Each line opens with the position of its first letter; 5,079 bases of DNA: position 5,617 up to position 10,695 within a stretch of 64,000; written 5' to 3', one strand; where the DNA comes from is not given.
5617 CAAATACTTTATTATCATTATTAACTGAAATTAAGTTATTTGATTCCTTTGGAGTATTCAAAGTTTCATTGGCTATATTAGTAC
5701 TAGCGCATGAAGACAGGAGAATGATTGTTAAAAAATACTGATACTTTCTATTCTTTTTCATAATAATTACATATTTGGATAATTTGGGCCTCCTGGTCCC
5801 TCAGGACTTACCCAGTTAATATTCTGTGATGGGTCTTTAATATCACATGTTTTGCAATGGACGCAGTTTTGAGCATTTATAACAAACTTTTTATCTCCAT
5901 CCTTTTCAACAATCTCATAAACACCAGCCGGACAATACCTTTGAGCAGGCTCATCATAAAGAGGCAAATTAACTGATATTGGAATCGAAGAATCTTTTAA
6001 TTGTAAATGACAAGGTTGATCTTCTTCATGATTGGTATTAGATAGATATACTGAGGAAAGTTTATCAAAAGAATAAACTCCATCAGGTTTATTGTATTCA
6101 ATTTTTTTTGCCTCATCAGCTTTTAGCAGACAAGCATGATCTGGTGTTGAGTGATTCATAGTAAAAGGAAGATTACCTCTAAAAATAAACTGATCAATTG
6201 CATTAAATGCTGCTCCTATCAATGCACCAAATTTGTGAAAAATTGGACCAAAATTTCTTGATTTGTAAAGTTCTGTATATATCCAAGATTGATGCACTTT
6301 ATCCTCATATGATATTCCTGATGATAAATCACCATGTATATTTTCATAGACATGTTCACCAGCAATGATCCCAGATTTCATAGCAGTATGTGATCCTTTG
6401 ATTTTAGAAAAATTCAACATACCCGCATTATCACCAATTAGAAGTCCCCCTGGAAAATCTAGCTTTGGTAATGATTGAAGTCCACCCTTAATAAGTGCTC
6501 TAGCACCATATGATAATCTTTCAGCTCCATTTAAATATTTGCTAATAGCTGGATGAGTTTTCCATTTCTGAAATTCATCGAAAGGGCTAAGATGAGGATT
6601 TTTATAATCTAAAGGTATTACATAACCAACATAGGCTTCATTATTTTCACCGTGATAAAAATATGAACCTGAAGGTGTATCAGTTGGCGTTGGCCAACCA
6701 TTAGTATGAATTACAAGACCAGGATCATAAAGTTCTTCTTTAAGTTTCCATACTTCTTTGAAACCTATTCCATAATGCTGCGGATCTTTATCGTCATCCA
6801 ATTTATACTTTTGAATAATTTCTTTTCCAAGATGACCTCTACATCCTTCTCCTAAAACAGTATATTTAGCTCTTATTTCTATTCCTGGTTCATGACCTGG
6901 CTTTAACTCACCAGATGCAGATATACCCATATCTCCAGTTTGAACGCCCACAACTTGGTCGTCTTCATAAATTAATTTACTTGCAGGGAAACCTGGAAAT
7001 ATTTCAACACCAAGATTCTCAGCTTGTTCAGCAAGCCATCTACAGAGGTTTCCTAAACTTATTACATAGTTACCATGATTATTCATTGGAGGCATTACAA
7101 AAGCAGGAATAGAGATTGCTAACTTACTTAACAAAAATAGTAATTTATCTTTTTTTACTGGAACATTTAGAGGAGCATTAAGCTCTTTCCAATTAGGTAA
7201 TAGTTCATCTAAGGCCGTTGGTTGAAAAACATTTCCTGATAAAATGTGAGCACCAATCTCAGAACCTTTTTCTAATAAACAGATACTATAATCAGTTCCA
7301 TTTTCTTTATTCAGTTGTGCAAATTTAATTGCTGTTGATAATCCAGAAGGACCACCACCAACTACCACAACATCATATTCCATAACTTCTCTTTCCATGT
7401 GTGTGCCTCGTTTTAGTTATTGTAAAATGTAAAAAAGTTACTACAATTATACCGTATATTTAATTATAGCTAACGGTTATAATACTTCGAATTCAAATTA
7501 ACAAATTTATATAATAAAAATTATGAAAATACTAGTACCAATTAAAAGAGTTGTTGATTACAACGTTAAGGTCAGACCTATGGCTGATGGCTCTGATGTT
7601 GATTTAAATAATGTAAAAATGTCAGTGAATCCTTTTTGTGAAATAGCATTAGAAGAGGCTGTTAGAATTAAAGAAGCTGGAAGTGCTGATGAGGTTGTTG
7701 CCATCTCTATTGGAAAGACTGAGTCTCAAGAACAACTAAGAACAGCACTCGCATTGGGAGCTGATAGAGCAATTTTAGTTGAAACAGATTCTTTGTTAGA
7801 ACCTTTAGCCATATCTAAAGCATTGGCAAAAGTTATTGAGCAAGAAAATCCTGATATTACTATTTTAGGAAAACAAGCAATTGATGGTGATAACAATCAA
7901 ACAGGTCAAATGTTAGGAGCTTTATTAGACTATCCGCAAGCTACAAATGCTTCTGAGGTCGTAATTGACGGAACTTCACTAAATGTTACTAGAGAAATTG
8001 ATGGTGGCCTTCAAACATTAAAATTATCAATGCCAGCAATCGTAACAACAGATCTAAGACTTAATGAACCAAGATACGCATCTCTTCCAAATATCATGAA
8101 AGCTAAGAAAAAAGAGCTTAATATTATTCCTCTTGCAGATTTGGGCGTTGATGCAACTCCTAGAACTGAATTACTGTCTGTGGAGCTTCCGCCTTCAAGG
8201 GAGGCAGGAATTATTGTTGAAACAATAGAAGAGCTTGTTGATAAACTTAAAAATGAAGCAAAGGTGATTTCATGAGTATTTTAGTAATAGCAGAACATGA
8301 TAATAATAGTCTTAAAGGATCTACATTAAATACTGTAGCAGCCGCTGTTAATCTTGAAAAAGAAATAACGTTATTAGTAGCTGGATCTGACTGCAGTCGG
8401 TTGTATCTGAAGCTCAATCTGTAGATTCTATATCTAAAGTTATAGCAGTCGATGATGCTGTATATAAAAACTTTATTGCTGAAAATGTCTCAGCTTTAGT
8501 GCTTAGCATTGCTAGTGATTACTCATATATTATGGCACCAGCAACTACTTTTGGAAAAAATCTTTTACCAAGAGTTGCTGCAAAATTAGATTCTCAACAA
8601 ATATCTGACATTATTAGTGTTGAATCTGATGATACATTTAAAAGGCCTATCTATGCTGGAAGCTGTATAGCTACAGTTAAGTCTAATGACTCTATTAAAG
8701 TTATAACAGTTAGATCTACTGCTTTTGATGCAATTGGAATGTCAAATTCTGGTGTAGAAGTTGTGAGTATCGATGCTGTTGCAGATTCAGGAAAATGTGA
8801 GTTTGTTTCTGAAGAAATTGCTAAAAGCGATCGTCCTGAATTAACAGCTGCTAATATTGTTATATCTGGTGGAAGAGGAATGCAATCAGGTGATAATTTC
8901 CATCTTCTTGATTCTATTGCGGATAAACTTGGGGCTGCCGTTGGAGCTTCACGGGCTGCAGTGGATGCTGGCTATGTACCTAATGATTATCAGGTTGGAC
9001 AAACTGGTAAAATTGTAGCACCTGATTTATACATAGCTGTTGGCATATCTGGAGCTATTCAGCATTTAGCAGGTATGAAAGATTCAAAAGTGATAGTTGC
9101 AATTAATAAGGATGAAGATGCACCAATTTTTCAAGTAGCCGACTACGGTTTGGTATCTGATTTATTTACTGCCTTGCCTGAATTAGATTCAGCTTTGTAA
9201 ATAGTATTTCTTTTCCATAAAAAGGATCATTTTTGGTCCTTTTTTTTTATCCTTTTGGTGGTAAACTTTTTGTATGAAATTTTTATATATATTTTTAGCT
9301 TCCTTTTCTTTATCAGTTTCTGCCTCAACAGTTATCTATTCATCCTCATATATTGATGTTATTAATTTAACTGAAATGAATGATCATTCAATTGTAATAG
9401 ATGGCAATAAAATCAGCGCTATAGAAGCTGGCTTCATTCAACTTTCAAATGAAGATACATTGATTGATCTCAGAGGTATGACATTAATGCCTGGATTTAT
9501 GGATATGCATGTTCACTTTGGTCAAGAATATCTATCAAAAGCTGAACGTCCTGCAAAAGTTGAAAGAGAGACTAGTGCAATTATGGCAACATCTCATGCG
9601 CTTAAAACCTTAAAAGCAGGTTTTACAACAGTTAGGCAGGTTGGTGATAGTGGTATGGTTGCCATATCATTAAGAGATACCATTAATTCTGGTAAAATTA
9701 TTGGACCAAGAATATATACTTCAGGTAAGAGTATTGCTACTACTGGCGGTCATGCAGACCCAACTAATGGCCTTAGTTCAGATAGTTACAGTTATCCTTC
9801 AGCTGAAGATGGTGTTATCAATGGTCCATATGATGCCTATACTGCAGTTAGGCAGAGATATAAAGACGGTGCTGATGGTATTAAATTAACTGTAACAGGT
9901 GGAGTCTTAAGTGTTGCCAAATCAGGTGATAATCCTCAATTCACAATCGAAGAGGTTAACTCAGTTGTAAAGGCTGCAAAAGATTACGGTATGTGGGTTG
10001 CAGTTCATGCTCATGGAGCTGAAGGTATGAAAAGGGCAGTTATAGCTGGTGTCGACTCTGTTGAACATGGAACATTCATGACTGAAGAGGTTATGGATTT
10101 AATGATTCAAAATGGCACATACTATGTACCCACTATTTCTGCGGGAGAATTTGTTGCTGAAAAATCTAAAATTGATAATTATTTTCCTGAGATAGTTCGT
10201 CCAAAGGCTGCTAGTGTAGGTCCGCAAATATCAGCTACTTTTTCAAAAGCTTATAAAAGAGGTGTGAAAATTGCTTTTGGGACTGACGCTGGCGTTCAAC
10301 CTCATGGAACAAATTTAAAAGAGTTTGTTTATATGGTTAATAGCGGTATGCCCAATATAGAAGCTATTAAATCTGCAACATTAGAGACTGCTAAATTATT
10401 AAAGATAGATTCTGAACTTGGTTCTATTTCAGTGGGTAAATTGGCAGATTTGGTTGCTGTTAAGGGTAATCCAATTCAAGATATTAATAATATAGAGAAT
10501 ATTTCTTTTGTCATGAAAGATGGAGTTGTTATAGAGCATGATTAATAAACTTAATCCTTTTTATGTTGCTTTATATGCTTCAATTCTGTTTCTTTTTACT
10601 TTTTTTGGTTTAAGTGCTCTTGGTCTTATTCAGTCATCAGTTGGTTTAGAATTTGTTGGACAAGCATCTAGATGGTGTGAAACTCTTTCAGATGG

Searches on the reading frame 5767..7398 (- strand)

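Call 76: search_protein_families(library=pfam, proteins=[window:5767-7398:-], max_evalue=0.00001)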
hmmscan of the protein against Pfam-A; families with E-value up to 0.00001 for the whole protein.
window:5767-7398:- (543 aa): 4 families
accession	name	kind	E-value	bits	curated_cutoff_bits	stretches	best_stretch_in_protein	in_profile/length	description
PF05187.19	Fer4_ETF_QO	-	5e-50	168.4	24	1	440-540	1-103/104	Electron transfer flavoprotein-ubiquinone oxidoreductase, 4Fe-4S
PF21162.3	ETFQO_UQ-bd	-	5.2e-36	123.5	27.7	1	209-302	1-96/96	ETF-QO, ubiquinone-binding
PF01266.30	DAO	-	1.3e-10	41.7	27.9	0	9-51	1-37/353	FAD dependent oxidoreductase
PF00890.30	FAD_binding_2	-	2.3e-07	30.8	20.4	0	113-196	139-214/414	FAD binding domain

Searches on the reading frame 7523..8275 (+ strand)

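Call 76: search_protein_families(library=pfam, proteins=[window:7523-8275:+], max_evalue=0.00001)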
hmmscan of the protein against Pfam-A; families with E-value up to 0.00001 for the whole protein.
window:7523-8275:+ (250 aa): 1 family
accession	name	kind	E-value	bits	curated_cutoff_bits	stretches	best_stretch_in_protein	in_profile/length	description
PF01012.27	ETF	-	6e-42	143.9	26.7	1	30-206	8-180/181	Electron transfer flavoprotein domain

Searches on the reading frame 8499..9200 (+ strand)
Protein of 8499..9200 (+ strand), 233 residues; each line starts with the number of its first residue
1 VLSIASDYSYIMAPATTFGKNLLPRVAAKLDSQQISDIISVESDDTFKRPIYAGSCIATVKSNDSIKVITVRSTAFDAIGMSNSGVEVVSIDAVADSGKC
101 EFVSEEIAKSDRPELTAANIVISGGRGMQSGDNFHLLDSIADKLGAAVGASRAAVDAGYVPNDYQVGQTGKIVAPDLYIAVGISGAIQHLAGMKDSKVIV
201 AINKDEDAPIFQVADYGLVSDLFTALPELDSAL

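Call 76: search_protein_families(library=pfam, proteins=[window:8499-9200:+], max_evalue=0.00001)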
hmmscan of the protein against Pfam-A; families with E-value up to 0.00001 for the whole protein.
window:8499-9200:+ (233 aa): 2 families
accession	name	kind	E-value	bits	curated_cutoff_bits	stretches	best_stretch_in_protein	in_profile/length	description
PF00766.25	ETF_alpha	-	1.3e-36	124.9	27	1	114-194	1-81/81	Electron transfer flavoprotein FAD-binding domain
PF01012.27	ETF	-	6.9e-24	85.1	26.7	1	7-92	89-177/181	Electron transfer flavoprotein domain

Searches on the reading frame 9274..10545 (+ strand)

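Call 76: search_protein_families(library=pfam, proteins=[window:9274-10545:+], max_evalue=0.00001)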
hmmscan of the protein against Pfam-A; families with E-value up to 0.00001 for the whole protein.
window:9274-10545:+ (423 aa): 2 families
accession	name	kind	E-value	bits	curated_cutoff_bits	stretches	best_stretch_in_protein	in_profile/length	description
PF01979.26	Amidohydro_1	-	1.3e-51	176.4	25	1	70-419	1-344/345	Amidohydrolase family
PF07969.17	Amidohydro_3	-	3.9e-17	63.3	29.7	1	220-402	256-450/472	Amidohydrolase family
